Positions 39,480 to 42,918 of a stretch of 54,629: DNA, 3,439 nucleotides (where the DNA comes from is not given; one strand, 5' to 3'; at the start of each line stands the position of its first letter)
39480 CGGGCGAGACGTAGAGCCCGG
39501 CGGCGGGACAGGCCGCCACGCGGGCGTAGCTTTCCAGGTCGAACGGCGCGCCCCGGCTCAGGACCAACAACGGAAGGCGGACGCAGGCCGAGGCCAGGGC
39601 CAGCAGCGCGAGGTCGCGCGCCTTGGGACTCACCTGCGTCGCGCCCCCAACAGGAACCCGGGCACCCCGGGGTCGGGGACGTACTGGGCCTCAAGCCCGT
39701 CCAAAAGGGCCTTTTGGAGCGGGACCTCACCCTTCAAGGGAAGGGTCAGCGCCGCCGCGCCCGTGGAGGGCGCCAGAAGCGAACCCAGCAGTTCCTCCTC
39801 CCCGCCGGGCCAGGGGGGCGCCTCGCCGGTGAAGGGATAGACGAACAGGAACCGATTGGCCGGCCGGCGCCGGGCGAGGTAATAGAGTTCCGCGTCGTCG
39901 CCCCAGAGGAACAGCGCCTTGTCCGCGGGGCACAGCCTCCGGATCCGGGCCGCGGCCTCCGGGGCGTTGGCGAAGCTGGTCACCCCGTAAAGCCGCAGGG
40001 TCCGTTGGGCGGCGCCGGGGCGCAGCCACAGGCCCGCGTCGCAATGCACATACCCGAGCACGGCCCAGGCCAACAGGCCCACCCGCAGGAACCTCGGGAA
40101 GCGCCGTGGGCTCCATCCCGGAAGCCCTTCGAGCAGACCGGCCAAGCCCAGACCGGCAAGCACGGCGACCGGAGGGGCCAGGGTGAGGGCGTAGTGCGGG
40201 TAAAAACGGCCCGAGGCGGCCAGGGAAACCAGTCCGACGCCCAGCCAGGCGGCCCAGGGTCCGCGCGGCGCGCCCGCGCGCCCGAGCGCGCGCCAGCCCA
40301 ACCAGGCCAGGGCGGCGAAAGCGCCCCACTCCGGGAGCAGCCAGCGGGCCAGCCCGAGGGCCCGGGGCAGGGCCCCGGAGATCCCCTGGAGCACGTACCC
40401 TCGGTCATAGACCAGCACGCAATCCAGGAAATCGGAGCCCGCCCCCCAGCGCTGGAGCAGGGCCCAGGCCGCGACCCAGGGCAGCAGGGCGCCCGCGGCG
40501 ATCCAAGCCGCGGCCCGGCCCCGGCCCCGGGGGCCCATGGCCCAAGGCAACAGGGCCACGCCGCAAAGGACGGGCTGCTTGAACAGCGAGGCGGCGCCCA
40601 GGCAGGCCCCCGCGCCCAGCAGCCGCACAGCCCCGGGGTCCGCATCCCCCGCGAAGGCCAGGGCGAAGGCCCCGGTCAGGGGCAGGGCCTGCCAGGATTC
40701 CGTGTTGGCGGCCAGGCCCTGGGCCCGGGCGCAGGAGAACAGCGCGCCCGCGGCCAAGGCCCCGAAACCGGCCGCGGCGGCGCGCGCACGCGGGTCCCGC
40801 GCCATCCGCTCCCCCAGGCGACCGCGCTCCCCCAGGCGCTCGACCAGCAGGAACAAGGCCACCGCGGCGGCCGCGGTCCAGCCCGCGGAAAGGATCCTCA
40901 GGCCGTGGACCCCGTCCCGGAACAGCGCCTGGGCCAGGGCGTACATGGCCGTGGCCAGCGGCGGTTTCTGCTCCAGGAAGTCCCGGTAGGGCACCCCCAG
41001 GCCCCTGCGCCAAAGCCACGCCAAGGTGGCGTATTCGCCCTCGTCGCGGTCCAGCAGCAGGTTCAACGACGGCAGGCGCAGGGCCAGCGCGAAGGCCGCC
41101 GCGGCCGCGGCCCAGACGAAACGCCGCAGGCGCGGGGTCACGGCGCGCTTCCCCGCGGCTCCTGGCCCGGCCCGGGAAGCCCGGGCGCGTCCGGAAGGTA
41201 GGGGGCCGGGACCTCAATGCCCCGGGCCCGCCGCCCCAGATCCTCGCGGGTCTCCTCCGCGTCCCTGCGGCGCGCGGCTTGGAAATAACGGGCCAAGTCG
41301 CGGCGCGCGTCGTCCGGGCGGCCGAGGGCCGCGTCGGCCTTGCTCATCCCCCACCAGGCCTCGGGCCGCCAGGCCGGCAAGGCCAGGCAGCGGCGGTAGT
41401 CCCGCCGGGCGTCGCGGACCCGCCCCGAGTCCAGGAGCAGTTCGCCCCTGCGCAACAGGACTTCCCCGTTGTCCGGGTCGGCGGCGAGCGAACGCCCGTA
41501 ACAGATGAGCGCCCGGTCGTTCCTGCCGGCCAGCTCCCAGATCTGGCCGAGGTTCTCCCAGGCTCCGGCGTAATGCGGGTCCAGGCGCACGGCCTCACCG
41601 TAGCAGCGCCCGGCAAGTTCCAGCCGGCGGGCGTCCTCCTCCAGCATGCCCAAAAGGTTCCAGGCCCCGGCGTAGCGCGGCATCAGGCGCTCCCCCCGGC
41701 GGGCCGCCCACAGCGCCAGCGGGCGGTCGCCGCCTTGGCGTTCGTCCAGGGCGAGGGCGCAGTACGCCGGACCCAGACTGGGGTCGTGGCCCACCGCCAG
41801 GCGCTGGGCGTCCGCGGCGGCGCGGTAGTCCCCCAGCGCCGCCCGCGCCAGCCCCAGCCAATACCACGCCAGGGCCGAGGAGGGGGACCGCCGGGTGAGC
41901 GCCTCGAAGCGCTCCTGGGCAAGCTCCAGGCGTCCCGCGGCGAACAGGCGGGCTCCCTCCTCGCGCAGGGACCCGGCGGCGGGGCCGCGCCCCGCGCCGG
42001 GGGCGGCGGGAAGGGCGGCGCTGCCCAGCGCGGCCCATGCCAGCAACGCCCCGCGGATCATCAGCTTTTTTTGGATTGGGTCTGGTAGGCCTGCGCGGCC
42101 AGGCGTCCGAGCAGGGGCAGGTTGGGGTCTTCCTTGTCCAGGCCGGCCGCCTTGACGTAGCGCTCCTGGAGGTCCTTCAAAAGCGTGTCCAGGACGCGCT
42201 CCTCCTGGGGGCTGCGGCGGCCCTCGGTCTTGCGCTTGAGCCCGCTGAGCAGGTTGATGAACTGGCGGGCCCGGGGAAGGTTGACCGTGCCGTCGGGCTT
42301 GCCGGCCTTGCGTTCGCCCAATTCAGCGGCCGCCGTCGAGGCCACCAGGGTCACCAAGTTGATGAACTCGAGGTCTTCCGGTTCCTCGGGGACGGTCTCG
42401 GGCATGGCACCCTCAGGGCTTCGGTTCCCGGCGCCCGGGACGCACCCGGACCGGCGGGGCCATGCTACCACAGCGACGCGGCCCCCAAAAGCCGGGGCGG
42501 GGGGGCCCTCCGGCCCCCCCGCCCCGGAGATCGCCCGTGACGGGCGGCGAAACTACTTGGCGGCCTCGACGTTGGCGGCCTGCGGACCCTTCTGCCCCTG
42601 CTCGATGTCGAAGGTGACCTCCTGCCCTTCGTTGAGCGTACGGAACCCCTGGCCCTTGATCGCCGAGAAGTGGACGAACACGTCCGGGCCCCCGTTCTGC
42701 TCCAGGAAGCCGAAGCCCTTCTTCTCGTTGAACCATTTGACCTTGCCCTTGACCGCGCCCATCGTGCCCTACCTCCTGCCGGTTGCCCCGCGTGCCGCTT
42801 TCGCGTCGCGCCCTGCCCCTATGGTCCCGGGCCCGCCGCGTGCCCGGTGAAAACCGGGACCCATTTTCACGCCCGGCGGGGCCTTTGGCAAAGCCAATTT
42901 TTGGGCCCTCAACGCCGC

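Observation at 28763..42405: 13.6 kb glycosylation locus with three consecutive GT-C-like membrane proteins, a WecA-type initiator and TPR proteins, but no recognisable exporter or polymerase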

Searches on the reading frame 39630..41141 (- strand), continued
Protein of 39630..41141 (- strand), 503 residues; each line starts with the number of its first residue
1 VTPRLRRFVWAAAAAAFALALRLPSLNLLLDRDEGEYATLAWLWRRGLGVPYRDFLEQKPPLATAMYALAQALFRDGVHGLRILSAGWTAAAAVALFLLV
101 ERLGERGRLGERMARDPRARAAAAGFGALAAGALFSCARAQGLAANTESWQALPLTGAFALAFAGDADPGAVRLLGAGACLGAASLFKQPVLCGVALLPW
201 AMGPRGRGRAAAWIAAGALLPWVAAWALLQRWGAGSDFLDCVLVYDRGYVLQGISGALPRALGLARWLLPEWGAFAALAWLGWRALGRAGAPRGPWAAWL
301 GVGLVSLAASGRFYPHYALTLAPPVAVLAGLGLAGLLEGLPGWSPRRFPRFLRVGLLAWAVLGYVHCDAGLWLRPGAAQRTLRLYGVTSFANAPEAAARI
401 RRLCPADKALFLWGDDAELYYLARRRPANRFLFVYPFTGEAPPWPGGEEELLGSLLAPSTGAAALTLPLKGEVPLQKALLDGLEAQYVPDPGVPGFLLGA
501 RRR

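Call 73: search_protein_families(library=pfam, proteins=[L011:3160-5103:+, L011:5159-5956:+, L011:5943-7427:+, L011:7586-8287:+, L011:8259-9890:+, L011:9887-11554:+, L011:12206-13735:+, L011:13749-15287:-, L011:16035-17153:+, L011:17165-18553:+], max_evalue=0.001)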
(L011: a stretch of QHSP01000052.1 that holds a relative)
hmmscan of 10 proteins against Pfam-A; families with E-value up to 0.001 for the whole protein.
L011:3160-5103:+ (647 aa): 1 family
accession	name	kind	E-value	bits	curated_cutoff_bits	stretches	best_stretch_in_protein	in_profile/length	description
PF02653.21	BPD_transp_2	-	3.3e-44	151.5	26.8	1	320-628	2-269/269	Branched-chain amino acid transport system / permease component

L011:5159-5956:+ (265 aa): 5 families
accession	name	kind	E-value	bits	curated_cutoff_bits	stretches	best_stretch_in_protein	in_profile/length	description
PF00005.33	ABC_tran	-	1.4e-25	90.9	25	1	20-180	1-137/137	ABC transporter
PF12399.14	BCA_ABC_TP_C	-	8.2e-12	44.9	25.5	1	229-253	1-25/27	Branched-chain amino acid ATP-binding cassette transporter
PF13304.12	AAA_21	-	1.4e-06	29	27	0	32-59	2-39/304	AAA domain, putative AbiEii toxin, Type IV TA system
PF13476.12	AAA_23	-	3e-06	28.5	27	1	21-50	11-40/201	AAA domain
PF02463.25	SMC_N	-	0.00033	20.6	40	0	22-47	17-42/220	RecF/RecN/SMC N terminal domain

L011:5943-7427:+ (494 aa): 1 family
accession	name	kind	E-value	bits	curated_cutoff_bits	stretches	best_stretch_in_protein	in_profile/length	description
PF09913.15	DUF2142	-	2.6e-10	40.1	30.1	1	22-415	5-369/395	Predicted membrane protein (DUF2142)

L011:7586-8287:+ (233 aa): 3 families
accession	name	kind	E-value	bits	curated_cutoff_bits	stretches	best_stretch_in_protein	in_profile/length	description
PF00005.33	ABC_tran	-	1.7e-31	110.1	25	1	17-161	1-136/137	ABC transporter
PF13304.12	AAA_21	-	8.5e-08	33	27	0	131-181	235-288/304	AAA domain, putative AbiEii toxin, Type IV TA system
PF12399.14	BCA_ABC_TP_C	-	0.00014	21.8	25.5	1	214-233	5-24/27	Branched-chain amino acid ATP-binding cassette transporter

L011:8259-9890:+ (543 aa): 1 family
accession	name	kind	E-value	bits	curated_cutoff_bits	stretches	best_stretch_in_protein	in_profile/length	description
PF13231.12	PMT_2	-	3.5e-06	27.7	26.1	1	79-206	9-134/160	Dolichyl-phosphate-mannose-protein mannosyltransferase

L011:9887-11554:+ (555 aa): 1 family
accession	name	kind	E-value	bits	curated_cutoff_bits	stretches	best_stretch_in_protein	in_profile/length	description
PF13231.12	PMT_2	-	1.1e-06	29.4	26.1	1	84-227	10-153/160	Dolichyl-phosphate-mannose-protein mannosyltransferase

L011:12206-13735:+ (509 aa): 3 families
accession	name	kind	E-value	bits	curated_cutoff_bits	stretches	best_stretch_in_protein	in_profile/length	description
PF01266.30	DAO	-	9.2e-65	219.9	27.9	1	126-476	2-353/353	FAD dependent oxidoreductase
PF07992.20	Pyr_redox_2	-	3.7e-08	33.6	26.1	0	122-157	142-175/291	Pyridine nucleotide-disulphide oxidoreductase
PF01494.25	FAD_binding_3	-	6.9e-05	22.7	22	0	124-332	2-167/349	FAD binding domain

L011:13749-15287:- (512 aa): 6 families
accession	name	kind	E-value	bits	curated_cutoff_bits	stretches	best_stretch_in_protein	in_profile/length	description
PF02518.31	HATPase_c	-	1.1e-30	106.8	26.4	1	396-510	3-110/111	Histidine kinase-, DNA gyrase B-, and HSP90-like ATPase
PF00512.31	HisKA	-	1.8e-14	54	26.9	1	284-350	1-66/66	His Kinase A (phospho-acceptor) domain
PF13185.12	GAF_2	-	1.4e-09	38.7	28.6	1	28-162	9-136/136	GAF domain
PF00989.32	PAS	-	1.8e-05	25.1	22.6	1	182-275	8-113/113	PAS fold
PF01590.32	GAF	-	1.9e-05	25.6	22.4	1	26-161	5-133/133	GAF domain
PF08448.16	PAS_4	-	0.00019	22.1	23.1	0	183-277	3-107/110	PAS fold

L011:16035-17153:+ (372 aa): 3 families
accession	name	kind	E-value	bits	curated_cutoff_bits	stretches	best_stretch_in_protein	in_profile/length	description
PF00535.33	Glycos_transf_2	-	1.2e-21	77.8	23.3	1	140-286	1-153/168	Glycosyl transferase family 2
PF13641.12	Glyco_tranf_2_3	-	0.00015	22.3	27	1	137-237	1-104/230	Glycosyltransferase like family 2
PF13704.12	Glyco_tranf_2_4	-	0.00022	22.1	27.5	1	155-229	6-81/98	Glycosyl transferase family 2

L011:17165-18553:+ (462 aa): 2 families
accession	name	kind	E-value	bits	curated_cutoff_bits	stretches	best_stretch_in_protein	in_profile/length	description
PF01593.30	Amino_oxidase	-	4.1e-14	53.1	19.8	1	11-364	2-363/443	Flavin containing amine oxidoreductase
PF13450.12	NAD_binding_8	-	4.9e-08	33.6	21.9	1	5-64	1-57/68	NAD(P)-binding Rossmann-like domain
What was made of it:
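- Rokubacteria pair tandem PMT_2 genes with a GT2 plus a UGM-like gene (call 73).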

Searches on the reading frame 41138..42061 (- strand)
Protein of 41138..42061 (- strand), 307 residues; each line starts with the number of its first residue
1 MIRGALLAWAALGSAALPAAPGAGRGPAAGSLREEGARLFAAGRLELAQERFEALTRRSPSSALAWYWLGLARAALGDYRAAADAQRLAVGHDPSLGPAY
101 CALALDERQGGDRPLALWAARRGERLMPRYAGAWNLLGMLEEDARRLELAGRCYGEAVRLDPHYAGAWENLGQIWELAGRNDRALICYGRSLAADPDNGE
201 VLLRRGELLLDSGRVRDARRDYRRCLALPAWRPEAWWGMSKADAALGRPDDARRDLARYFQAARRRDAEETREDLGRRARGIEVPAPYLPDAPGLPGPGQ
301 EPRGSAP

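Call 9: search_protein_families(library=pfam, proteins=[window:41138-42061:-], max_evalue=0.001)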
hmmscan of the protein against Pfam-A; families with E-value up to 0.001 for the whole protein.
window:41138-42061:- (307 aa): 12 families
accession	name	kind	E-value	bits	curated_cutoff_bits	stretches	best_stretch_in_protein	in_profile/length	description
PF07719.23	TPR_2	-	1.2e-21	75.4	27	1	166-198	2-34/34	Tetratricopeptide repeat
PF13432.12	TPR_16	-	6e-17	62.2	32.7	2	38-94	6-62/65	Tetratricopeptide repeat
PF00515.34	TPR_1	-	2.1e-16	59.4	27.8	0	167-198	3-34/34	Tetratricopeptide repeat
PF13414.12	TPR_11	-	2.6e-15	56.2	26.8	0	37-77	2-42/42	TPR repeat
PF13181.12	TPR_8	-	6e-15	54.5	25.7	0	131-163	1-33/34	Tetratricopeptide repeat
PF13431.12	TPR_17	-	2.7e-14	52.6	24.4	0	187-219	1-33/34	Tetratricopeptide repeat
PF13428.12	TPR_14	-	1.5e-13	50.4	23.5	0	132-174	2-44/44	Tetratricopeptide repeat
PF14559.12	TPR_19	-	3.6e-12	46.9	25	1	209-264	1-56/68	Tetratricopeptide repeat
PF23914.1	TPR_CcmH_CycH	-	9.9e-07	29.2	42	0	162-218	47-103/158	Cytochrome c-type biogenesis protein H TPR domain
PF13424.12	TPR_12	-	1.5e-05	25.6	30.1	0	131-195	3-75/77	Tetratricopeptide repeat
PF13371.12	TPR_9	-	3.4e-05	24.2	35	0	179-228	9-58/73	Tetratricopeptide repeat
PF13174.12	TPR_6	-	6e-05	23.9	26.3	0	200-226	1-27/33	Tetratricopeptide repeat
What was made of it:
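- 41138..42061 (-): Exported TPR protein (307 aa), translationally coupled to mem503. Multiple TPR Pfam hits (call 9).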

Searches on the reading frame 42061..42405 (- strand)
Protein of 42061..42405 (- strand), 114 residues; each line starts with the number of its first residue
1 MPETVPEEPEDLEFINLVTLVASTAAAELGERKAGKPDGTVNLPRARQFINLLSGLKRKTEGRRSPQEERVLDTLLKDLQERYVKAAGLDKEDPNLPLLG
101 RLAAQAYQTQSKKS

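Call 9: search_protein_families(library=pfam, proteins=[window:42061-42405:-], max_evalue=0.001)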
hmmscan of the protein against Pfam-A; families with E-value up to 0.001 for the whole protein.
window:42061-42405:- (114 aa): 1 family
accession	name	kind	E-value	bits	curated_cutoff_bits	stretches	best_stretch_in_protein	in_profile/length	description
PF08899.16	DUF1844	-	3.8e-15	56.2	27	1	12-85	2-76/76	Domain of unknown function (DUF1844)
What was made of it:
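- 42061..42405 (-): DUF1844 protein (114 aa). It is the first gene of the conserved block. No signal peptide or TM segment was detected, so it is presumably cytoplasmic. Function unknown. PF08899 at 56 bits (call 9).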

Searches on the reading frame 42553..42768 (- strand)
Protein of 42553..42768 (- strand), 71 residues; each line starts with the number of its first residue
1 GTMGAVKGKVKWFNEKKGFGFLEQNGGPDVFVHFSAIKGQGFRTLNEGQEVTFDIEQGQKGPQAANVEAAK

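Call 9: search_protein_families(library=pfam, proteins=[window:42553-42768:-], max_evalue=0.001)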
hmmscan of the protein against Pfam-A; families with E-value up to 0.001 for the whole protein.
window:42553-42768:- (71 aa): 1 family
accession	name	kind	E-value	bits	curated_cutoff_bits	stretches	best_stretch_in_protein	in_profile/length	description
PF00313.28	CSD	-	3.7e-29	100.8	27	1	7-68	2-64/66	'Cold-shock' DNA-binding domain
